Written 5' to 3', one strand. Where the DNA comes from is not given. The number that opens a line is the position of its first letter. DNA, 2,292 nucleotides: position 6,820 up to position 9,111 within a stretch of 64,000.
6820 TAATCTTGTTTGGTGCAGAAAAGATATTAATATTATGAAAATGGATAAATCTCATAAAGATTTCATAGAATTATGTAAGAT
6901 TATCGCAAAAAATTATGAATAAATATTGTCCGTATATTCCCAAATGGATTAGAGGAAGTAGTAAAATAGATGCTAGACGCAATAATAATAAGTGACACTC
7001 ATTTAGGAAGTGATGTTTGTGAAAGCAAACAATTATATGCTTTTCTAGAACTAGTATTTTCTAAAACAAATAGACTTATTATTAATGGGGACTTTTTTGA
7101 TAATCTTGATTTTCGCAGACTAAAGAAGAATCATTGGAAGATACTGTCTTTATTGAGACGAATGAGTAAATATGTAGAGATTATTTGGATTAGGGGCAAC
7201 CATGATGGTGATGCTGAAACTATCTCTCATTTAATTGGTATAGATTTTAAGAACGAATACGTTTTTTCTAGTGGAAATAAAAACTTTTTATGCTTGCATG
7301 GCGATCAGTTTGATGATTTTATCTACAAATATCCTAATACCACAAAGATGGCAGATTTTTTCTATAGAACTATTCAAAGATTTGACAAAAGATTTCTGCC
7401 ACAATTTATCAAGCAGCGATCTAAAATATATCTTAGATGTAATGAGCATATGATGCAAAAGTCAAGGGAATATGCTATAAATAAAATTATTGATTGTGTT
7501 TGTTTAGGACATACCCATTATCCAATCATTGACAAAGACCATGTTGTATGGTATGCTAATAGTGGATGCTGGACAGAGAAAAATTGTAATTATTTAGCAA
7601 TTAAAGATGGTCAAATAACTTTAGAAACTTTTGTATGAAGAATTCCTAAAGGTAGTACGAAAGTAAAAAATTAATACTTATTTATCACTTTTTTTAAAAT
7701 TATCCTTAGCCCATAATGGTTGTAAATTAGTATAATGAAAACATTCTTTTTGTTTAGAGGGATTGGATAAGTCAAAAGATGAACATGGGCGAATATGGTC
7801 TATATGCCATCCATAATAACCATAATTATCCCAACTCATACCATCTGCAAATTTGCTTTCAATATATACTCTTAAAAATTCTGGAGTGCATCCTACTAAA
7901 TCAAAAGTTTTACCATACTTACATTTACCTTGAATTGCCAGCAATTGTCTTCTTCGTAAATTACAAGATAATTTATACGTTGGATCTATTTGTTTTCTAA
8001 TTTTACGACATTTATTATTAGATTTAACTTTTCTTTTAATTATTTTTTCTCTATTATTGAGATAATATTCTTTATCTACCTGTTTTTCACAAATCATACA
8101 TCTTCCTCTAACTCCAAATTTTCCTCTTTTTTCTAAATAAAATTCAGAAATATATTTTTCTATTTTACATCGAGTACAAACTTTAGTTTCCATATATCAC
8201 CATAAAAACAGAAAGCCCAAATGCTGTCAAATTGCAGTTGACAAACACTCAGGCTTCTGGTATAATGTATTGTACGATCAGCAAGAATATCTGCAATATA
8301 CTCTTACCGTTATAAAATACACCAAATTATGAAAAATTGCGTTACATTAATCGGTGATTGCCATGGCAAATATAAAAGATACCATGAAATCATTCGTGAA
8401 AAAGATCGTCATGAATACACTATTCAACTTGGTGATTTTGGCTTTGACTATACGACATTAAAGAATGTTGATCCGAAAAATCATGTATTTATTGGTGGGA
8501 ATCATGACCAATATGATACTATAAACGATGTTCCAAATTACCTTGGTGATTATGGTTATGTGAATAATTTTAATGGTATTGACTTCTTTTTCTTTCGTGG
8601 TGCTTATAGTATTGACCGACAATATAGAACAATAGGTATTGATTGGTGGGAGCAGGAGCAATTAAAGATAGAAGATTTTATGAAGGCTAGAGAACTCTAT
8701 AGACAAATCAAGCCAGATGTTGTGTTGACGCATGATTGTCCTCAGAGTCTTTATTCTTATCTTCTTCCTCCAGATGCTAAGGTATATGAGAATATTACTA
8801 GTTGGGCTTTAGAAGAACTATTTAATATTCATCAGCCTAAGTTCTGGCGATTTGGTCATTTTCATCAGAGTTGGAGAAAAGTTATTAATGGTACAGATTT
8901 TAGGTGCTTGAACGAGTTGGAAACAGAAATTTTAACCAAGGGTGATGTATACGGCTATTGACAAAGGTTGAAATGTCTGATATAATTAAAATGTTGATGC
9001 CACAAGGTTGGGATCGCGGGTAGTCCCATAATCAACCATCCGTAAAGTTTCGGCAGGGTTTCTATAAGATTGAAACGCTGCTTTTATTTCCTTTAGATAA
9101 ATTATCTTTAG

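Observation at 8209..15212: Candidate new structured RNA: kissing-loop element upstream of three HNH endonuclease genes, with covariation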

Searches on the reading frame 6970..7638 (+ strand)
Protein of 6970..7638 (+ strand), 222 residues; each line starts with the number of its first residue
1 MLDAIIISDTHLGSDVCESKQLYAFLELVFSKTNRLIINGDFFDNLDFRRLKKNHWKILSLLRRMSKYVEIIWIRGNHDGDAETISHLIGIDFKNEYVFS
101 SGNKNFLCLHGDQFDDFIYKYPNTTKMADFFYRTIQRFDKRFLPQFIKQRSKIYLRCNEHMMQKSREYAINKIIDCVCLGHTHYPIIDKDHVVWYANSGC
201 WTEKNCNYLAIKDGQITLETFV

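Call 86: search_protein_families(library=phrogs, proteins=[window:6970-7638:+], max_evalue=0.001)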
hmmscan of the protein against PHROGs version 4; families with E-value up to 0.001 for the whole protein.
window:6970-7638:+ (222 aa): 2 families
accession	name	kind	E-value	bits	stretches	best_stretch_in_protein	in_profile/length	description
phrog_7339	-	DNA, RNA and nucleotide metabolism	6.5e-06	26.7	1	4-79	32-118/263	DNA repair exonuclease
phrog_1649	-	other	4.5e-05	23.2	1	5-113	39-133/308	metallo-phosphoesterase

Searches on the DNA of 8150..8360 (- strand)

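Call 13: search_dna_similar(query=window:8195-8330:-, collection=phages, mode=distant, max_rows=40)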
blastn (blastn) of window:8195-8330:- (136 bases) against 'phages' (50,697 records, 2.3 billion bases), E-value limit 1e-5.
No match.

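Call 58: search_rna_families(source=window, start=8150, end=8360, threshold=evalue, max_evalue=10)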
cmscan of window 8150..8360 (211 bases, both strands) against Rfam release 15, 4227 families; matches with E-value up to 10: 3.
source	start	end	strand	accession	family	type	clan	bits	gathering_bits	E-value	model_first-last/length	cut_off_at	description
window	8200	8269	-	RF00812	mir-83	Gene; miRNA;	-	16.5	44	1.6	1-84/84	no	mir-83 microRNA precursor family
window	8265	8322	-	RF00979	mir-553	Gene; miRNA;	-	14.4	82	5.3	1-62/62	no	mir-553 microRNA precursor family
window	8262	8325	+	RF03845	mir-3327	Gene; miRNA;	-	14.2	85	8.5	1-89/89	no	mir-3327 microRNA precursor family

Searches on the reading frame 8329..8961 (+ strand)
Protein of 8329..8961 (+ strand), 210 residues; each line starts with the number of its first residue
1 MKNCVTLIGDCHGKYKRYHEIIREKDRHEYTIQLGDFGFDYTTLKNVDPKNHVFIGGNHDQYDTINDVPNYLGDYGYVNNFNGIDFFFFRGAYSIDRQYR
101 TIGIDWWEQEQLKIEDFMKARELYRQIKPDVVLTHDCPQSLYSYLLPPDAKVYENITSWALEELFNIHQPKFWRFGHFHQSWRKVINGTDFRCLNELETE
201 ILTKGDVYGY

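Call 45: search_protein_families(library=phrogs, proteins=[window:8329-8961:+], max_evalue=0.00001)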
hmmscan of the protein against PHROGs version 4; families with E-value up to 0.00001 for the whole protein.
window:8329-8961:+ (210 aa): 1 family
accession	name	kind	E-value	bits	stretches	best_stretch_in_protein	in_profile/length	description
phrog_1649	-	other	1.1e-27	97.6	1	5-197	38-270/308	metallo-phosphoesterase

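Call 77: find_related_loci(query=window:8329-8958:+, collection=viral_contigs, flank=2500)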
Query window:8329-8958:+ (210 aa) in viral_contigs; peptide patterns used: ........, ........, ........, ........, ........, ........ (x = any residue, [..] = any of these).
12 stretches matched a pattern; 10 encode a relative of the query (tblastn E <= 1e-3); 10 distinct loci.
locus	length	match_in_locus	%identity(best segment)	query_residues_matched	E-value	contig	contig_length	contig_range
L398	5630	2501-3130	86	1-210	3e-127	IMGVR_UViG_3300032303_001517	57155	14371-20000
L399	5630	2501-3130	86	1-210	4e-127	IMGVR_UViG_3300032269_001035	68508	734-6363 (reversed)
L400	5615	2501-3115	82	6-210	3e-118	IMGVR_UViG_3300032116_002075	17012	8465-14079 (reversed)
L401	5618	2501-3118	81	4-210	4e-116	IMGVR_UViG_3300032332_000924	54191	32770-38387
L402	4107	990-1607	76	4-210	7e-111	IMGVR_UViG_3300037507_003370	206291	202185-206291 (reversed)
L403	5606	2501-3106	70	1-203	1e-98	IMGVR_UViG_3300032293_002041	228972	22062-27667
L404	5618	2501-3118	67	5-210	1e-98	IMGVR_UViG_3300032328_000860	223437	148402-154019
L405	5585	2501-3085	65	5-199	4e-87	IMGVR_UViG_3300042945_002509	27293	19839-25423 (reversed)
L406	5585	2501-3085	65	5-199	4e-87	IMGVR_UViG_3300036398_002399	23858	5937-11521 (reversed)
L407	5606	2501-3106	62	5-207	6e-85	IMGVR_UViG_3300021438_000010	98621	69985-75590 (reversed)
